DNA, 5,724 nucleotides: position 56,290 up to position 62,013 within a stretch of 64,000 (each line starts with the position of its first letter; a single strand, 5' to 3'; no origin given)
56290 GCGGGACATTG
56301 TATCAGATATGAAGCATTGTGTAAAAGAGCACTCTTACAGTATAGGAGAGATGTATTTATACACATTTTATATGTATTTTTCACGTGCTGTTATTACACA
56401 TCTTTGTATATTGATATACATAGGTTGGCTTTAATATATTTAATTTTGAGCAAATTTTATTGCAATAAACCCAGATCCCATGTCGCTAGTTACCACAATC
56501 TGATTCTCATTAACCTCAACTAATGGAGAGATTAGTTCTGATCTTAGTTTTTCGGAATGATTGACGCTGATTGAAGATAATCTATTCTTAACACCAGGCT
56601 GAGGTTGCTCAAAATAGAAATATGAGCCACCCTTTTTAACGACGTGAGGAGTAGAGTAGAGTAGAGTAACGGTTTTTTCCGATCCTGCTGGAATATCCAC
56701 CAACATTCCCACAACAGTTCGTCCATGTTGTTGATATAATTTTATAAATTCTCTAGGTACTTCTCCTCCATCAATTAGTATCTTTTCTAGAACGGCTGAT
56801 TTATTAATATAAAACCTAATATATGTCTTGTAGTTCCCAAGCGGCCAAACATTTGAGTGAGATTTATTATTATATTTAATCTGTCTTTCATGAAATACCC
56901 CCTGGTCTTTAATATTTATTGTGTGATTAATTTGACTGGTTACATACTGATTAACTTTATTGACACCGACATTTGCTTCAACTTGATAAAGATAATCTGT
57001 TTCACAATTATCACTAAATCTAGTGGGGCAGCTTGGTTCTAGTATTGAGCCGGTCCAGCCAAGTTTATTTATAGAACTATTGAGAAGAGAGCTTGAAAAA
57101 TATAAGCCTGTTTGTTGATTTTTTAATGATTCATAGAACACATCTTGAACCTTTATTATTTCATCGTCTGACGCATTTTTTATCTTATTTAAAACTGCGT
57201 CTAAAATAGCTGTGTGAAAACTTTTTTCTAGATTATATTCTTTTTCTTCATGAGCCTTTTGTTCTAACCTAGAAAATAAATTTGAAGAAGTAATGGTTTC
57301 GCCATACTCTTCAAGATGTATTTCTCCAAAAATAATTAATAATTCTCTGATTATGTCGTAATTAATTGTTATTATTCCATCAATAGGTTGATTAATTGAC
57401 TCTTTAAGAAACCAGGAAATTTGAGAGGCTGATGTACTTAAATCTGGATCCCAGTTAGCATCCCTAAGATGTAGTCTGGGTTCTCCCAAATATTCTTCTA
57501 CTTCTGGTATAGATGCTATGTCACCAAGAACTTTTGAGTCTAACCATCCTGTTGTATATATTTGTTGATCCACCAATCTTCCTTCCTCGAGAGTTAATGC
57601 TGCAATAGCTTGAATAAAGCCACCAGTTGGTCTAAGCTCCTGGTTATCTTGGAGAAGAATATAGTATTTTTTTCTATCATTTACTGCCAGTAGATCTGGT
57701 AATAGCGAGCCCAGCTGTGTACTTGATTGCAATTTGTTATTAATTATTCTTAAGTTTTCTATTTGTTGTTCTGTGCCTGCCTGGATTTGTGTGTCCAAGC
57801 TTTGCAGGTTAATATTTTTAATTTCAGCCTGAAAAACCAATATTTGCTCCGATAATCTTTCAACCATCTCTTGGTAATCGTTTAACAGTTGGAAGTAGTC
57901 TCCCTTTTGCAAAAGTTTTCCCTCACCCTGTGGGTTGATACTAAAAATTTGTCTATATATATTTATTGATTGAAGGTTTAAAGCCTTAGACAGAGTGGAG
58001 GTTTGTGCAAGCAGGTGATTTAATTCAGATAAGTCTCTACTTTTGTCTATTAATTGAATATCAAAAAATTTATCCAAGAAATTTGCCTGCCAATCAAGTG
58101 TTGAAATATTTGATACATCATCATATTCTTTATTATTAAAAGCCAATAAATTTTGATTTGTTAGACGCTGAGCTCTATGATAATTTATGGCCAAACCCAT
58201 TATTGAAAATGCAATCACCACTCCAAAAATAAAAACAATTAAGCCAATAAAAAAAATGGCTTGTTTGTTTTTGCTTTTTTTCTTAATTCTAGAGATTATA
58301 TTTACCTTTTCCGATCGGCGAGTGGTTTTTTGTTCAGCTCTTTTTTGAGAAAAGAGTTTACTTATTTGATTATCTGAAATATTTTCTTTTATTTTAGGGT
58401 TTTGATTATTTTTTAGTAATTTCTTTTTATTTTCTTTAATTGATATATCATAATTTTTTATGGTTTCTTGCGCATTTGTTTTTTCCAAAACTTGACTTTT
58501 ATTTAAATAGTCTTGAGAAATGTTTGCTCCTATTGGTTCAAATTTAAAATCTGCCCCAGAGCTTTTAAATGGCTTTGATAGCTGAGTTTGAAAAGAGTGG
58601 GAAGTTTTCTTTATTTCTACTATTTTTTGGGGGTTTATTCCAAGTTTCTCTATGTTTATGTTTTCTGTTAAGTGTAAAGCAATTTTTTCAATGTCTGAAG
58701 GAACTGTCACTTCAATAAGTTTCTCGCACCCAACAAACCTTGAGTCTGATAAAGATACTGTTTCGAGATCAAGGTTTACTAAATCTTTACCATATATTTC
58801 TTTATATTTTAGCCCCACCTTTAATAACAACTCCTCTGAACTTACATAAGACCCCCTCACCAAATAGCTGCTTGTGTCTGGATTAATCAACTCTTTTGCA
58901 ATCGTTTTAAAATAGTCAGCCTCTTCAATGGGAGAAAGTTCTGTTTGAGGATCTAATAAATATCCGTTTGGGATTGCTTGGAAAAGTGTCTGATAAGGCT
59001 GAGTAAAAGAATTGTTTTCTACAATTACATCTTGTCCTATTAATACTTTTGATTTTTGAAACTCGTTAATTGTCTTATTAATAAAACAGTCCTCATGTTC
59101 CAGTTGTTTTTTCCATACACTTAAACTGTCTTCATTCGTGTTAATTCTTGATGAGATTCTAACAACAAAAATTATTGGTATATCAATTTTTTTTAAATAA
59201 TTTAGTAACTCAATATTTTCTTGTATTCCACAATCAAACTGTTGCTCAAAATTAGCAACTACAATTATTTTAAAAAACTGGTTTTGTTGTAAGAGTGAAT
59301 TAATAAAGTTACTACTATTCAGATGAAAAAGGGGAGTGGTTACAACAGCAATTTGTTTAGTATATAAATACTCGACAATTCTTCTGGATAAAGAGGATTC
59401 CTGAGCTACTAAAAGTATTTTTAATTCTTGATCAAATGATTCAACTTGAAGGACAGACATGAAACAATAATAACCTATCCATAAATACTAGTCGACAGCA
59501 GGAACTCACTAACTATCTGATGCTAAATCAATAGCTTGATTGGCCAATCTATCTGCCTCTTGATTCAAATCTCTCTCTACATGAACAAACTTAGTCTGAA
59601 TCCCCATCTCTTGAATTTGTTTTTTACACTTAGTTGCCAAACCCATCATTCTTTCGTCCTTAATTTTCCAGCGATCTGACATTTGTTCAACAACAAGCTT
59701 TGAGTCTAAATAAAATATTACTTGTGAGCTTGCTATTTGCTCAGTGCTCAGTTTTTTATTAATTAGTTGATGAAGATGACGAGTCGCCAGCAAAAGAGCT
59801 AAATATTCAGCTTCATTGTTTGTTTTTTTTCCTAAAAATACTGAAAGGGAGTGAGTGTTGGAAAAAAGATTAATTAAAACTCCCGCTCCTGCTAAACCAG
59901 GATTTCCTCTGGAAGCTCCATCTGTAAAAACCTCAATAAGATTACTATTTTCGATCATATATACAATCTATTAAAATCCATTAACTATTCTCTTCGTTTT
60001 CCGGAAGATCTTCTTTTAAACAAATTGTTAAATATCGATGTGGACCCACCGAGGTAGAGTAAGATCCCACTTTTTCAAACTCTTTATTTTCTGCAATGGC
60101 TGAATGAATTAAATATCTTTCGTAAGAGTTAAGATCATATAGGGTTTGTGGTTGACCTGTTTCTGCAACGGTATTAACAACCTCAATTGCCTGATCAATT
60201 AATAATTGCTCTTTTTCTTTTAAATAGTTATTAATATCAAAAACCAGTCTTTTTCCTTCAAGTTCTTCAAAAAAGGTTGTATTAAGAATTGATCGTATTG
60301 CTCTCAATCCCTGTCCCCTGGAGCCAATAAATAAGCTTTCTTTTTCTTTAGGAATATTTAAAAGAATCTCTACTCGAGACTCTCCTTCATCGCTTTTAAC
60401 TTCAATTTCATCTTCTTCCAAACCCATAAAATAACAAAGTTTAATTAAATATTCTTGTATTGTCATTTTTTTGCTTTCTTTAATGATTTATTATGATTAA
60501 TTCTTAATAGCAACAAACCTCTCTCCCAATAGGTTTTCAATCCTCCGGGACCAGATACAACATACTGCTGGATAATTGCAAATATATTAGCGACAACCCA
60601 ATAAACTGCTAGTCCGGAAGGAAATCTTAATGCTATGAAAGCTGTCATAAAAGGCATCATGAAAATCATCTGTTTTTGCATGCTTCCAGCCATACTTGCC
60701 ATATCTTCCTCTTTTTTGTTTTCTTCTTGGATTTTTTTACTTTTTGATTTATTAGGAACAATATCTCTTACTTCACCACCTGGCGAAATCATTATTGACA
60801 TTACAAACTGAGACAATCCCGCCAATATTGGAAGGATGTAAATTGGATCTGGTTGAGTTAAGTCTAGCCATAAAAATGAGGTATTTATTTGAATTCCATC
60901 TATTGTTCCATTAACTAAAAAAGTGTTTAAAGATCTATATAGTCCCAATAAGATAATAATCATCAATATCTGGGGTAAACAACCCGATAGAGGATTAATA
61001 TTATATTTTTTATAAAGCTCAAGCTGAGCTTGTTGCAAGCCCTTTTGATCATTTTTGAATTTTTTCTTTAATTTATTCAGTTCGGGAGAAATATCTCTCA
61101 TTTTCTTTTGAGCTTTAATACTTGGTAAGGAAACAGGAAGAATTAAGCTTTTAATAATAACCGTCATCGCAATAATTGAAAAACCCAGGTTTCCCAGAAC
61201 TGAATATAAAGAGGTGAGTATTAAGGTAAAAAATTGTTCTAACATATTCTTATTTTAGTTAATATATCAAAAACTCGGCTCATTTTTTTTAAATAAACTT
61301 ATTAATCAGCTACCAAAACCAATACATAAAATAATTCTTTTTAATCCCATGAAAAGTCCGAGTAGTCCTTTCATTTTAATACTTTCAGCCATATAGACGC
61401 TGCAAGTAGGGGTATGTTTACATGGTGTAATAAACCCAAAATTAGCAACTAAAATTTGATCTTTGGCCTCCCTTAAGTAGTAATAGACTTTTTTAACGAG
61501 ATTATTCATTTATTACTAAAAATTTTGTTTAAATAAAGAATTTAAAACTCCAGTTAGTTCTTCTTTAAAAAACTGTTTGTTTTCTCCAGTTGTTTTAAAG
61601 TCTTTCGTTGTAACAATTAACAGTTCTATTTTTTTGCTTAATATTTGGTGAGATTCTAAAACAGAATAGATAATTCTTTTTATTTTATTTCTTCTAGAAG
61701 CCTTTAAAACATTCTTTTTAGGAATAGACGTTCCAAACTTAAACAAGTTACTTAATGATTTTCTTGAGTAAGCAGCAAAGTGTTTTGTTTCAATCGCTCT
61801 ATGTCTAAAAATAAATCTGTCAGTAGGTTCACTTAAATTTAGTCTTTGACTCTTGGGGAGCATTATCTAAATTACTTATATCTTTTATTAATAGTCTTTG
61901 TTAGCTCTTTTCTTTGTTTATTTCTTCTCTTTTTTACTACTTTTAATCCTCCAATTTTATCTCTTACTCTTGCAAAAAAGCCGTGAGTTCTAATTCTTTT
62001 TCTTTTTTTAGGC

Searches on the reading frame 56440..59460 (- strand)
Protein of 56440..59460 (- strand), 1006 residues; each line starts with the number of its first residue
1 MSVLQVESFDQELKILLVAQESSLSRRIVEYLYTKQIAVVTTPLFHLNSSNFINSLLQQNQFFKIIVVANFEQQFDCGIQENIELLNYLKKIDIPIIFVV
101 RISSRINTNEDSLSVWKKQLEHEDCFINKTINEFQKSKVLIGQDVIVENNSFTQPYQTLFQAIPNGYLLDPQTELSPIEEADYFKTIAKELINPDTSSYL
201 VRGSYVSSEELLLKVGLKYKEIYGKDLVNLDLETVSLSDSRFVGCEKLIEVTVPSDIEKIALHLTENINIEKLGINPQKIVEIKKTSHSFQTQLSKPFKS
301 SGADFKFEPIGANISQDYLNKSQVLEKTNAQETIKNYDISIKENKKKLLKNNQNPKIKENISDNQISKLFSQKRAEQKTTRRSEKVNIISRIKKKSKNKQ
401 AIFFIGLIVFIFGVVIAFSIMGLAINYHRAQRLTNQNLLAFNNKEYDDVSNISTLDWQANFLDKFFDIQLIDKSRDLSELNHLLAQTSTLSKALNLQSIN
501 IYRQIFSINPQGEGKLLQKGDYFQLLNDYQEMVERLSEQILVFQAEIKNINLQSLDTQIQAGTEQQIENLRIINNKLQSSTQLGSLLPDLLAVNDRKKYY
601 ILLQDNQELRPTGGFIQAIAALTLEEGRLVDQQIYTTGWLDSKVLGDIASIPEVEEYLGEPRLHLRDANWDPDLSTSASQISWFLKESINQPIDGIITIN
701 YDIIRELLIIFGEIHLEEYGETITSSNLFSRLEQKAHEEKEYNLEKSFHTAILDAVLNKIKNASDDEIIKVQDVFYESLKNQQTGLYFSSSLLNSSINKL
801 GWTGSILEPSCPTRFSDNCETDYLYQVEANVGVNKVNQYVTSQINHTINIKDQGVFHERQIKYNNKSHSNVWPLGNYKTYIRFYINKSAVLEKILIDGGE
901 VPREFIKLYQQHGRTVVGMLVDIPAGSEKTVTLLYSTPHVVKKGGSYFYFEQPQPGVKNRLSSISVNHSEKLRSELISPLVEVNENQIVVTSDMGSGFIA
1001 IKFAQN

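Call 18: search_protein_families(library=pfam, proteins=[window:56440-59460:-], max_evalue=0.01)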
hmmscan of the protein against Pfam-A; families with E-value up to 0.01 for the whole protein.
window:56440-59460:- (1006 aa): 1 family
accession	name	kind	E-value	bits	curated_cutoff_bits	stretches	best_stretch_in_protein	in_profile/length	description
PF13196.11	DUF4012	-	1.6e-20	74.6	28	1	596-735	3-142/144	Protein of unknown function (DUF4012)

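Call 57: search_protein_families(library=ncbifam, proteins=[window:56440-59460:-], max_evalue=0.01)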
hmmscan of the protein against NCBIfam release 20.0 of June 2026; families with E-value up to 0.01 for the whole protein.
window:56440-59460:- (1006 aa): 0 families

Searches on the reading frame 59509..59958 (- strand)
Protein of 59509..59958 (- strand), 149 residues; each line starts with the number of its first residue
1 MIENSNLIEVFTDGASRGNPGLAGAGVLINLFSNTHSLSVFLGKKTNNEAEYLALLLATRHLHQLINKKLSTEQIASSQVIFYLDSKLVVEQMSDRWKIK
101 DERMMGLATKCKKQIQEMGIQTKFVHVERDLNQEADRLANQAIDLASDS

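Call 18: search_protein_families(library=pfam, proteins=[window:59509-59958:-], max_evalue=0.01)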
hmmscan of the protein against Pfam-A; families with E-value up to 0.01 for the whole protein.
window:59509-59958:- (149 aa): 2 families
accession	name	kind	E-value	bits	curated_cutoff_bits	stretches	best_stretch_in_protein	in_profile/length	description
PF00075.30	RNase_H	-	7.7e-12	46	25.8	1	8-143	4-140/141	RNase H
PF13456.12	RVT_3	-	5.1e-11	43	21.6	1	12-142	2-123/123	Reverse transcriptase-like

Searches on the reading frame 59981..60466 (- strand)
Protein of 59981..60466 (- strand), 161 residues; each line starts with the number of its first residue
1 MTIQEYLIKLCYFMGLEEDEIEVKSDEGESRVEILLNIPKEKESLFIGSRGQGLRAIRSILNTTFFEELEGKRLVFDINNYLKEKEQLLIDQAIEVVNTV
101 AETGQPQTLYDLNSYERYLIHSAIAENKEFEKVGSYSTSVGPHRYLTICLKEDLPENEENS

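Call 18: search_protein_families(library=pfam, proteins=[window:59981-60466:-], max_evalue=0.01)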
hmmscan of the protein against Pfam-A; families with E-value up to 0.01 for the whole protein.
window:59981-60466:- (161 aa): 2 families
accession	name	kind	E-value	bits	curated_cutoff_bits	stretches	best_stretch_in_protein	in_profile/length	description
PF01424.28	R3H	-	7.1e-09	36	26.8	1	89-149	3-59/60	R3H domain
PF13083.13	KH_KhpA-B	-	2.2e-07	31.1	32.1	1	15-67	12-64/73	KhpA/KhpB, KH domain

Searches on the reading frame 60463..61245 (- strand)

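Call 18: search_protein_families(library=pfam, proteins=[window:60463-61245:-], max_evalue=0.01)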
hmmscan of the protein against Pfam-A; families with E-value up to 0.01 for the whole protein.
window:60463-61245:- (260 aa): 2 families
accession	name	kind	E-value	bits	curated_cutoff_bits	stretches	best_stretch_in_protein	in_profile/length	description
PF02096.25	60KD_IMP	-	6.8e-48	163.2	35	1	21-230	2-161/163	60Kd inner membrane protein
PF01956.21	EMC3_TMCO1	-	0.0009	19.5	27.1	0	167-227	69-130/169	Integral membrane protein EMC3/TMCO1-like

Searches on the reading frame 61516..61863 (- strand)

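Call 18: search_protein_families(library=pfam, proteins=[window:61516-61863:-], max_evalue=0.01)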
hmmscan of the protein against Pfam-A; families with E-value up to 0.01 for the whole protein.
window:61516-61863:- (115 aa): 1 family
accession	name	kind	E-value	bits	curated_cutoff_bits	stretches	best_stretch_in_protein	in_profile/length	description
PF00825.24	Ribonuclease_P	-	2.2e-11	44.2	22.3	1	2-100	1-99/109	Ribonuclease P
